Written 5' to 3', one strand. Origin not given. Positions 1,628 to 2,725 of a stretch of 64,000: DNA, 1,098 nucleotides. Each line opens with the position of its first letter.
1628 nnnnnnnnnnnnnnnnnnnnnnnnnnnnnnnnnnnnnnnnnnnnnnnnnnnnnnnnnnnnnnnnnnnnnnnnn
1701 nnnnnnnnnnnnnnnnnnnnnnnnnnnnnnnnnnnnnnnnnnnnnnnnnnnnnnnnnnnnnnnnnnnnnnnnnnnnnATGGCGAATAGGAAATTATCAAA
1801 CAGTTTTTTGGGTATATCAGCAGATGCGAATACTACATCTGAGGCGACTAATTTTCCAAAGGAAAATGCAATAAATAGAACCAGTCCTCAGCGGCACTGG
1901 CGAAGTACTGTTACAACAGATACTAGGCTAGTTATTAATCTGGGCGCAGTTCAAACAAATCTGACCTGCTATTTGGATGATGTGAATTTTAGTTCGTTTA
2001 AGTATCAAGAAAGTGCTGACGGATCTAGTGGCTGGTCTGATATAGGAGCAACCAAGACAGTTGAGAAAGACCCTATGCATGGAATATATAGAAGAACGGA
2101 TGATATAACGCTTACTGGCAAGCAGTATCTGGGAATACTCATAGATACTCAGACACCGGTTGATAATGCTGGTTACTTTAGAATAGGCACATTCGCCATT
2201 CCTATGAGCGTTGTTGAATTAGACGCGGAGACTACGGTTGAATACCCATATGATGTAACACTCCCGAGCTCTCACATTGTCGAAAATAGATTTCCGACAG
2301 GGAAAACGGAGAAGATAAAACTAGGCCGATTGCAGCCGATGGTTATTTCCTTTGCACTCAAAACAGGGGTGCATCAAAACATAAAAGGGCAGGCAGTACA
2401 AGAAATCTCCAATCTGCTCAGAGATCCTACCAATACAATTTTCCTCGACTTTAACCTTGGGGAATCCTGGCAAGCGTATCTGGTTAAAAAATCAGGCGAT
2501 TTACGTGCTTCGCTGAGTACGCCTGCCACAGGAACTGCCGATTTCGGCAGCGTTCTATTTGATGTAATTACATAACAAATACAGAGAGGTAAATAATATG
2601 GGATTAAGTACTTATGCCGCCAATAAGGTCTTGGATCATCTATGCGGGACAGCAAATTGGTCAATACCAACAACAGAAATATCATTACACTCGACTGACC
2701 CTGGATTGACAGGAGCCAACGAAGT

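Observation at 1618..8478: A ~120-bp intergenic element with nested dyad symmetry occurs twice, each directly upstream of a phage module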

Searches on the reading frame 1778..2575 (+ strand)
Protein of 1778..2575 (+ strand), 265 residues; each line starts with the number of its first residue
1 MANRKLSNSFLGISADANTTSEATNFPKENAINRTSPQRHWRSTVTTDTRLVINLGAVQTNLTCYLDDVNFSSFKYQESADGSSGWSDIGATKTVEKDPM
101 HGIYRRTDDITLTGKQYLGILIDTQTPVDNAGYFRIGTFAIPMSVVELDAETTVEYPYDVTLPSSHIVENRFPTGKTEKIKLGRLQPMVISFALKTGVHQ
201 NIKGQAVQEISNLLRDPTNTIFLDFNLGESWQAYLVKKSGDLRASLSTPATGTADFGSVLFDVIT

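Call 10: search_protein_families(library=phrogs, proteins=[window:1778-2575:+], max_evalue=0.001)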
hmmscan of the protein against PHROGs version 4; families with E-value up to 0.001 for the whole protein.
window:1778-2575:+ (265 aa): 0 families

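Call 11: search_protein_families(library=pfam, proteins=[window:1778-2575:+], max_evalue=0.01)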
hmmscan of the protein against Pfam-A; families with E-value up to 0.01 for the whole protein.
window:1778-2575:+ (265 aa): 0 families

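Call 16: find_encoding_contigs(protein=window:1778-2575:+, flank=10000, max_places=6)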
Protein window:1778-2575:+ (265 aa): no gene with exactly this product is on record in the collection.

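Call 21: find_homologous_proteins(query=window:1778-2575:+)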
Query window:1778-2575:+ (265 aa): 54 proteins with E <= 0.001 among 652 candidates.
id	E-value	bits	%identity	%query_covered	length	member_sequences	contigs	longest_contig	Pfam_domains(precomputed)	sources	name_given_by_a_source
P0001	1.3e-172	590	100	100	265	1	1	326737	-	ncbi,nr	ncbi:MAG: hypothetical protein DHS20C13_02850 [Thermodesulfobacteriota bacterium]|nr:MAG: hypothetic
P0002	9.9e-138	476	78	100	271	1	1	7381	-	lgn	-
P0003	9.7e-133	459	78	100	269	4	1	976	-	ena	-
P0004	1.4e-127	443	73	100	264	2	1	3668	-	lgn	-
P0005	9.3e-125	433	73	100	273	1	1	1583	-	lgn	-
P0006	2.9e-124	432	72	100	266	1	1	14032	-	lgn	-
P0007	2.7e-119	415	70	100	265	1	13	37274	-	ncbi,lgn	-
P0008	1.4e-118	413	69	99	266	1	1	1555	-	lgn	-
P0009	4.4e-118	411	72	100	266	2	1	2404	-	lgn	-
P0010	1.3e-117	410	70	100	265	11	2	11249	-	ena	-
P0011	2.6e-115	402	68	100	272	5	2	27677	-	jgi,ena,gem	-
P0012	3.4e-115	402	69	100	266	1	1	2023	-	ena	-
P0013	5.9e-115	401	66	100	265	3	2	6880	-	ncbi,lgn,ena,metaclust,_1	metaclust:\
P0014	4.6e-114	398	67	100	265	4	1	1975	-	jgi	jgi:hypothetical protein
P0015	4.7e-114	398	68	98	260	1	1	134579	-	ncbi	ncbi:MAG: hypothetical protein AB1598_13915 [Thermodesulfobacteriota bacterium]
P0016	1.8e-113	396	66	100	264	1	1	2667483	-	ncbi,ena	-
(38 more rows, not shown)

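Call 22: find_encoding_contigs(protein=P0001, flank=10000, max_places=3)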
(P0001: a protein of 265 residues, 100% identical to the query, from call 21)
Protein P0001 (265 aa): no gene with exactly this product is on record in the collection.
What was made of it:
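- Tried and rejected: Exact-protein look-ups for the source contig failed, so the prophage upstream of the window could not be read (calls 16, 22).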

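Call 23: find_encoding_contigs(protein=P0016, flank=10000, max_places=3)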
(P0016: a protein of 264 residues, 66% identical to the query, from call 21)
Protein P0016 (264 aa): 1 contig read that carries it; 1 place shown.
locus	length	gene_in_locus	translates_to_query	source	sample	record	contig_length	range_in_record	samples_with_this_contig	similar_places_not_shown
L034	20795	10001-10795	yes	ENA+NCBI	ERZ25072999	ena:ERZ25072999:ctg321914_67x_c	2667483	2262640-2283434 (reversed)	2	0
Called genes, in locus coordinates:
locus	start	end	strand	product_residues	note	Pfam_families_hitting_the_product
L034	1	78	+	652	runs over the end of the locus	PF08651:DASH_Duo1 (faint)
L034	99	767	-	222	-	-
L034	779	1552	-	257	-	-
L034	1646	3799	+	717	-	-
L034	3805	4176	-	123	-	-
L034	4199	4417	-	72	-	-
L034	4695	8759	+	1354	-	-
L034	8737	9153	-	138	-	-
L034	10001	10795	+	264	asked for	-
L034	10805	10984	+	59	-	-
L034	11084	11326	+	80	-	-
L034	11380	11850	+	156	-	-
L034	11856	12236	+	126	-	-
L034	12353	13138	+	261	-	PF23140:Gp80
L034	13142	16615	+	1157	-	-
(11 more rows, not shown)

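Call 24: find_encoding_contigs(protein=P0015, flank=10000, max_places=3)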
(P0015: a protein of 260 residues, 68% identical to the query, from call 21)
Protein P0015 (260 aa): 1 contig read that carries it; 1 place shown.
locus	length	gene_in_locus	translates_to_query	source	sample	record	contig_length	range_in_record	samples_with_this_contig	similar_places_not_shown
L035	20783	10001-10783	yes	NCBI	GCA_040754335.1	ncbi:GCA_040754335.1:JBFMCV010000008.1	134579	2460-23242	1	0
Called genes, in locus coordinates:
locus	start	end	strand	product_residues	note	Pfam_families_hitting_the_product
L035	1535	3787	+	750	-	-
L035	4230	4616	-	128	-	-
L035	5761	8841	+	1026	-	-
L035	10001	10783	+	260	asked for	-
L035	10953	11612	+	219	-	-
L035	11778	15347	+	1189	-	-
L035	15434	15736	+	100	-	-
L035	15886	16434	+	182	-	-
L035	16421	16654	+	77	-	-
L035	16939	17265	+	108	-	-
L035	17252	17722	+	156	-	-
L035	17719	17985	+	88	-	-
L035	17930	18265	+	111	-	-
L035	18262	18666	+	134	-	-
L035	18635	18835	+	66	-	-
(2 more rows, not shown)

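Call 29: find_encoding_contigs(protein=P0002, flank=10000, max_places=3)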
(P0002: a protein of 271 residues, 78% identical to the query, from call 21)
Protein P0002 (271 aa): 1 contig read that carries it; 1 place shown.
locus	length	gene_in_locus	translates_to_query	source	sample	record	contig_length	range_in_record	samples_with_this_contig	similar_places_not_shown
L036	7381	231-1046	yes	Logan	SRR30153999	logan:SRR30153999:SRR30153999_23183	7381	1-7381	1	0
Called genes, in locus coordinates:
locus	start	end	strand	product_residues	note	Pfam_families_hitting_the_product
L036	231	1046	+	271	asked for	-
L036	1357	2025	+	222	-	-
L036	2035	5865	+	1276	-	-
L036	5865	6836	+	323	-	-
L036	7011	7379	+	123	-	?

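Call 30: find_encoding_contigs(protein=P0006, flank=10000, max_places=3)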
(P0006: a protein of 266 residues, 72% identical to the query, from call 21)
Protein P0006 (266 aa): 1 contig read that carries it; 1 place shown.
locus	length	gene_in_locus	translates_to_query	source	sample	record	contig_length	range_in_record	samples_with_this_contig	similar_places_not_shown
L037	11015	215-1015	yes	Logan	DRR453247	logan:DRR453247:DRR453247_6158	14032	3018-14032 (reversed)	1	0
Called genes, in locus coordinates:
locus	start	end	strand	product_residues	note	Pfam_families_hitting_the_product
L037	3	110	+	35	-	?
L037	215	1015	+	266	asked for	-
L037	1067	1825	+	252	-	PF23140:Gp80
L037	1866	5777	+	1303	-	-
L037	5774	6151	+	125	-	-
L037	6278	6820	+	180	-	-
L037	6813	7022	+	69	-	-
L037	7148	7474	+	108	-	-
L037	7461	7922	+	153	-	-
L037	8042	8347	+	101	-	-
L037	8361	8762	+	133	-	-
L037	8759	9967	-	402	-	PF00501:AMP-binding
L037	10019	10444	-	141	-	-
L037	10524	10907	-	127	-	PF11964:SpoIIAA-like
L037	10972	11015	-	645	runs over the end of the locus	PF08448:PAS_4 (faint), PF00004:AAA (faint), PF00158:Sigma54_activat, PF14532:Sigma54_activ_2, PF07728:AAA_5 (weak), PF25601:AAA_lid_14, PF02954:HTH_8 (faint)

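Call 31: find_encoding_contigs(protein=P0007, flank=10000, max_places=6)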
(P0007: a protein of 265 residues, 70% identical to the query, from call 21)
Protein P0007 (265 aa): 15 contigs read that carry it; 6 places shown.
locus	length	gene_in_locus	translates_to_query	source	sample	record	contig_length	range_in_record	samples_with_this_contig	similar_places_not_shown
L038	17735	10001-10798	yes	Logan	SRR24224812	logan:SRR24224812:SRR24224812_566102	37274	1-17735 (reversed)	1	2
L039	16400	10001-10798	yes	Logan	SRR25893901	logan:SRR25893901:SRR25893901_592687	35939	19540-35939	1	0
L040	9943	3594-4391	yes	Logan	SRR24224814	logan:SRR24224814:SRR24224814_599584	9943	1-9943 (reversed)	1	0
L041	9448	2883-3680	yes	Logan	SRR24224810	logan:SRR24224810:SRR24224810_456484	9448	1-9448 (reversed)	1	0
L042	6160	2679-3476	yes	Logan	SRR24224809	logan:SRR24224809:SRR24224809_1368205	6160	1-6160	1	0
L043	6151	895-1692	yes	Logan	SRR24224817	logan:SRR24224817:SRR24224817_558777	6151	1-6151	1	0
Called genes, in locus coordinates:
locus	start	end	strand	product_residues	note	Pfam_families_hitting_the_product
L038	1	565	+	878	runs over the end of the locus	-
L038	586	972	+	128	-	-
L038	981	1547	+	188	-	-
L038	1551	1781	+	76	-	-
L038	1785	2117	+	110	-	-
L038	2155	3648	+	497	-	PF18906:Phage_tube_2 (weak)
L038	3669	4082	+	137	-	-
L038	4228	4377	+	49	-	-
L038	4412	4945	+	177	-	-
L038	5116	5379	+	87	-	-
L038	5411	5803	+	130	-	-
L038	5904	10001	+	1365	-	-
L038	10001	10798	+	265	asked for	-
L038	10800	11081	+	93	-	-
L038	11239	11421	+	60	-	-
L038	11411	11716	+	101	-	PF18909:dGTP_diPhyd_N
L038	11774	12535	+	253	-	PF23140:Gp80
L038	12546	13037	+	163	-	-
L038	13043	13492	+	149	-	-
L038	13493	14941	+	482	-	PF13385:Laminin_G_3, PF00054:Laminin_G_1 (faint)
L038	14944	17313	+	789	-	-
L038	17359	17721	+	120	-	-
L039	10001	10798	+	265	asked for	-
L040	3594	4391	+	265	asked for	-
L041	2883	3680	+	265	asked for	-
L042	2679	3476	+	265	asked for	-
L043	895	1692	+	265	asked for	-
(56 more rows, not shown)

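Call 39: find_related_loci(query=A2, collection=metagenome_contigs, flank=10000)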
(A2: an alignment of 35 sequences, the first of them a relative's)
Query A2 (265 aa) in metagenome_contigs; peptide patterns used: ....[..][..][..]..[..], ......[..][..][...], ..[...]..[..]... (x = any residue, [..] = any of these).
115 stretches matched a pattern; 11 encode a relative of the query (tblastn E <= 1e-3); 11 distinct loci.
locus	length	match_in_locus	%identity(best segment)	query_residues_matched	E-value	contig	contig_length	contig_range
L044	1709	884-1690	77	1-265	4e-152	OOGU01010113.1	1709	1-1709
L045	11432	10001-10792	71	1-264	1e-130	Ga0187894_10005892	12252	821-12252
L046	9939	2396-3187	70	1-264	1e-128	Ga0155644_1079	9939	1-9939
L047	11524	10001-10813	68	1-264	4e-127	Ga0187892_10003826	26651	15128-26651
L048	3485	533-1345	68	1-264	2e-130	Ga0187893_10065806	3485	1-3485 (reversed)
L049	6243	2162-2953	66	1-264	1e-125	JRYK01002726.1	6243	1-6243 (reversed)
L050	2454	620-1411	66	1-265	2e-127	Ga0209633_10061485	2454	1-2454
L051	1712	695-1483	63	1-264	1e-124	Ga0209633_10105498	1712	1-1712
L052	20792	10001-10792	60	1-264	1e-110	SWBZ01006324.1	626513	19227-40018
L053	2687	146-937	60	1-264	1e-113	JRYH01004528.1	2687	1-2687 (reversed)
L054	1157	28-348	71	157-263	1e-52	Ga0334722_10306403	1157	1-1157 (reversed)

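Call 40: find_related_loci(query=A2, collection=genome_contigs, flank=10000)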
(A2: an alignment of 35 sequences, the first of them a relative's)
Query A2 (265 aa) in genome_contigs; peptide patterns used: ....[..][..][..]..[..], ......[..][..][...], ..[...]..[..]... (x = any residue, [..] = any of these).
78 stretches matched a pattern; 8 encode a relative of the query (tblastn E <= 1e-3); 8 distinct loci.
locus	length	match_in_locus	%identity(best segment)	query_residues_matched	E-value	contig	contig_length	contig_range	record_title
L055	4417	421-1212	71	1-264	2e-130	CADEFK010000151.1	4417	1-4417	uncultured bacterium isolate Candidatus Dadabacteria sp. RBC041 genome assembly, contig: MAG041_151, whole genome shotgu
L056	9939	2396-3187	70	1-264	2e-128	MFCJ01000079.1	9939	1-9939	MAG: Candidatus Dadabacteria bacterium RIFCSPHIGHO2_12_FULL_53_21 rifcsphigho2_12_scaffold_30743, whole genome shotgun s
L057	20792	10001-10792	69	1-264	7e-128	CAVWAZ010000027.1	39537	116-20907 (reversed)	MAG: uncultured delta proteobacterium isolate MFD09730.bin.2.52 genome assembly, contig: contig_58, whole genome shotgun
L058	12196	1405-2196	69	1-264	3e-127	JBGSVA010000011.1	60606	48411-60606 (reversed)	MAG: Thermodesulfobacteriota bacterium isolate JTS-AC446 k141_3941757, whole genome shotgun sequence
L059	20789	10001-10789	66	1-264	2e-122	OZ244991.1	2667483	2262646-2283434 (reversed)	MAG: Thermodesulfobacteriota bacterium isolate 77748b03-fe7e-4f50-8619-3c6866420abe genome assembly, chromosome: 1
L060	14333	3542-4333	60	1-264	3e-111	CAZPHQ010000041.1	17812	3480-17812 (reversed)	MAG TPA_asm: uncultured Spirochaetia bacterium isolate SRP077602_co3_46 genome assembly, contig: NODE_4230_length_17812_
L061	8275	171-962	60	1-264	1e-110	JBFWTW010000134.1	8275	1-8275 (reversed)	MAG: Candidatus Dadabacteria bacterium isolate CA_2019_TPBF_56 NODE_34740_length_8275_cov_4.053387_TPBF, whole genome sh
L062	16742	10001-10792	54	1-264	7e-87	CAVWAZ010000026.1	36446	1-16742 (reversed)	MAG: uncultured delta proteobacterium isolate MFD09730.bin.2.52 genome assembly, contig: contig_57, whole genome shotgun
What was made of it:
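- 1778..2575 (+): 265-aa conserved tail-module gene downstream of copy A (context). 54 homologues at 40-100% identity, from Dadabacteria/Thermodesulfobacteriota MAGs and metagenomes (calls 21, 40).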

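Call 41: find_related_loci(query=A2, collection=viral_contigs, flank=10000)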
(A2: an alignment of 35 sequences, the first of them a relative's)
Query A2 (265 aa) in viral_contigs; peptide patterns used: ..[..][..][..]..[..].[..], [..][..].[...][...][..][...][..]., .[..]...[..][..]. (x = any residue, [..] = any of these).
115 stretches matched a pattern; 2 encode a relative of the query (tblastn E <= 1e-3); 2 distinct loci.
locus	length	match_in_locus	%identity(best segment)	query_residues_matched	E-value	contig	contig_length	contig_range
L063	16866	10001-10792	63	1-264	2e-114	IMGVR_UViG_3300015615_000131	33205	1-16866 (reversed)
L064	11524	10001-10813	68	1-264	2e-127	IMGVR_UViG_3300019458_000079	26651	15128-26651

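Call 66: search_protein_families(library=phrogs, proteins=[L057:42-1265:+, L057:2172-3227:+, L057:3175-4143:+, L057:4959-9656:+, L038:586-972:+, L038:981-1547:+, L038:2155-3648:+, L038:3669-4082:+, L038:4412-4945:+, L038:5904-10001:+], max_evalue=0.01)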
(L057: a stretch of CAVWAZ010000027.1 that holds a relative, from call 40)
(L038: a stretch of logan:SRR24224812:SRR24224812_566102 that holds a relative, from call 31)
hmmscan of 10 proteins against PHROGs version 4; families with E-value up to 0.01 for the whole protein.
L057:42-1265:+ (407 aa): 3 families
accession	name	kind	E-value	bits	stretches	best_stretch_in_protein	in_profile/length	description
phrog_1272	-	tail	2.2e-08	33.3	1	140-364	20-245/1606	tail length tape measure protein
phrog_167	-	tail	5.2e-07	28.8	1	7-379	65-420/1555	tail length tape measure protein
phrog_4704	-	tail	0.0066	16.2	0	14-209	50-189/625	tail length tape measure protein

L057:2172-3227:+ (351 aa): 9 families
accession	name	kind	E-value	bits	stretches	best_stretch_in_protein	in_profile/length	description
phrog_1272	-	tail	8.5e-09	34.7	1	120-292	566-740/1606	tail length tape measure protein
phrog_305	-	tail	5.5e-07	29.6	1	31-290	280-535/1001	tail length tape measure protein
phrog_4200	-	tail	1.2e-06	28.3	1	144-289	155-318/732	tail length tape measure protein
phrog_58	-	tail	3e-06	26.9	1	38-280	419-770/1544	tail length tape measure protein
phrog_1535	-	tail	3.7e-05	23.1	1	141-281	770-911/1152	tail length tape measure protein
phrog_8927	-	tail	0.0003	19.9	1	34-281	391-617/1619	tail length tape measure protein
phrog_28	-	tail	0.00063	19.4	0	120-271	545-701/1228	tail length tape measure protein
phrog_17727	-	tail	0.0013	18.8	1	125-233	147-248/443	tail length tape measure protein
phrog_2013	-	tail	0.0074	16.1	0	39-171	152-285/657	lytic tail protein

L057:3175-4143:+ (322 aa): 8 families
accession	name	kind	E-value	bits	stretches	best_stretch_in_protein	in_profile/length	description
phrog_1716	-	tail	1.2e-12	48.2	1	9-309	519-816/943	tail length tape measure protein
phrog_339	-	tail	1.4e-08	34.4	1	83-295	763-988/1123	tail length tape measure protein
phrog_167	-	tail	1.6e-06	27.1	1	11-281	389-656/1555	tail length tape measure protein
phrog_2854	-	tail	1.8e-06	27.9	1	67-257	461-668/855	tail length tape measure protein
phrog_6747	-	tail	6.9e-05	23.2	1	79-295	64-291/390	tail length tape measure protein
phrog_10093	-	tail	0.00061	18.3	1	128-261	771-899/1899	tail length tape measure protein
phrog_4704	-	tail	0.0025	17.5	1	11-170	7-150/625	tail length tape measure protein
phrog_1272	-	tail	0.0046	15.7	0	9-166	44-214/1606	tail length tape measure protein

L057:4959-9656:+ (1565 aa): 18 families
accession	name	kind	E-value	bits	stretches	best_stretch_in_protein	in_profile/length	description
phrog_58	-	tail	4.8e-36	125.6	2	5-436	459-941/1544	tail length tape measure protein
phrog_1272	-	tail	2.2e-35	122.8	2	31-430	508-991/1606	tail length tape measure protein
phrog_4200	-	tail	1.1e-31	111.1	3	21-363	59-366/732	tail length tape measure protein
phrog_1535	-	tail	2.2e-28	100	2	96-453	752-1065/1152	tail length tape measure protein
phrog_167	-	tail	9.4e-21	74.3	2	23-438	474-991/1555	tail length tape measure protein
phrog_305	-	tail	6.2e-20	72.4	3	29-359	320-650/1001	tail length tape measure protein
phrog_17020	-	unknown function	8.4e-19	69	2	313-441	27-154/353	-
phrog_5493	-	tail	1.9e-14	54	1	26-438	550-969/1102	tail length tape measure protein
phrog_8927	-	tail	7.8e-14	51.7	2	323-871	572-857/1619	tail length tape measure protein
phrog_4070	-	tail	9e-14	51.5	1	220-439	123-339/989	tail length tape measure protein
phrog_4211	-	tail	9e-13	47.2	1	531-1201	1333-1705/2625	tail length tape measure protein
phrog_32669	-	unknown function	1.1e-10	41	1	318-421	738-843/1054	-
phrog_991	-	tail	3.4e-10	39.1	2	290-483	670-853/1966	tail length tape measure protein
phrog_1204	-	tail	1.5e-05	24.1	1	303-405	893-998/1483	tail protein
phrog_1533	-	tail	2.2e-05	23.2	1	90-432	527-799/1688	tail length tape measure protein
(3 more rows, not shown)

L038:586-972:+ (128 aa): 1 family
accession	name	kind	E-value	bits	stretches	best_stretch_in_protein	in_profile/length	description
phrog_16384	-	unknown function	0.0096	16.3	1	49-124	34-103/463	-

L038:981-1547:+ (188 aa): 0 families

L038:2155-3648:+ (497 aa): 0 families

L038:3669-4082:+ (137 aa): 0 families

L038:4412-4945:+ (177 aa): 0 families

L038:5904-10001:+ (1365 aa): 11 families
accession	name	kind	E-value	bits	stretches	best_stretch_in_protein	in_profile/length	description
phrog_1272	-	tail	2.2e-18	66.5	1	531-1125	545-961/1606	tail length tape measure protein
phrog_167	-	tail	2.4e-16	59.7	1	13-936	222-839/1555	tail length tape measure protein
phrog_973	-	tail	1.6e-09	37.2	1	15-162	66-215/1465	tail length tape measure protein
phrog_1686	-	tail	6.4e-08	31.9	0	629-1041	469-687/1224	tail length tape measure protein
phrog_28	-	tail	4.3e-07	29.9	1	11-167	137-370/1228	tail length tape measure protein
phrog_4705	-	unknown function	8.1e-07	30.3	1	1-51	3-53/88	-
phrog_5062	-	tail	2.1e-05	24.6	1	43-255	129-340/753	tail length tape measure protein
phrog_8125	-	tail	4.4e-05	23.7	1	513-839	215-493/578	tail length tape measure protein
phrog_16017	-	unknown function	0.00044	19.2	1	16-164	178-336/1234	-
phrog_13674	-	tail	0.0031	17.2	1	5-82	7-87/764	tail length tape measure protein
phrog_3590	-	unknown function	0.0049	17.3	0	223-405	207-268/481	-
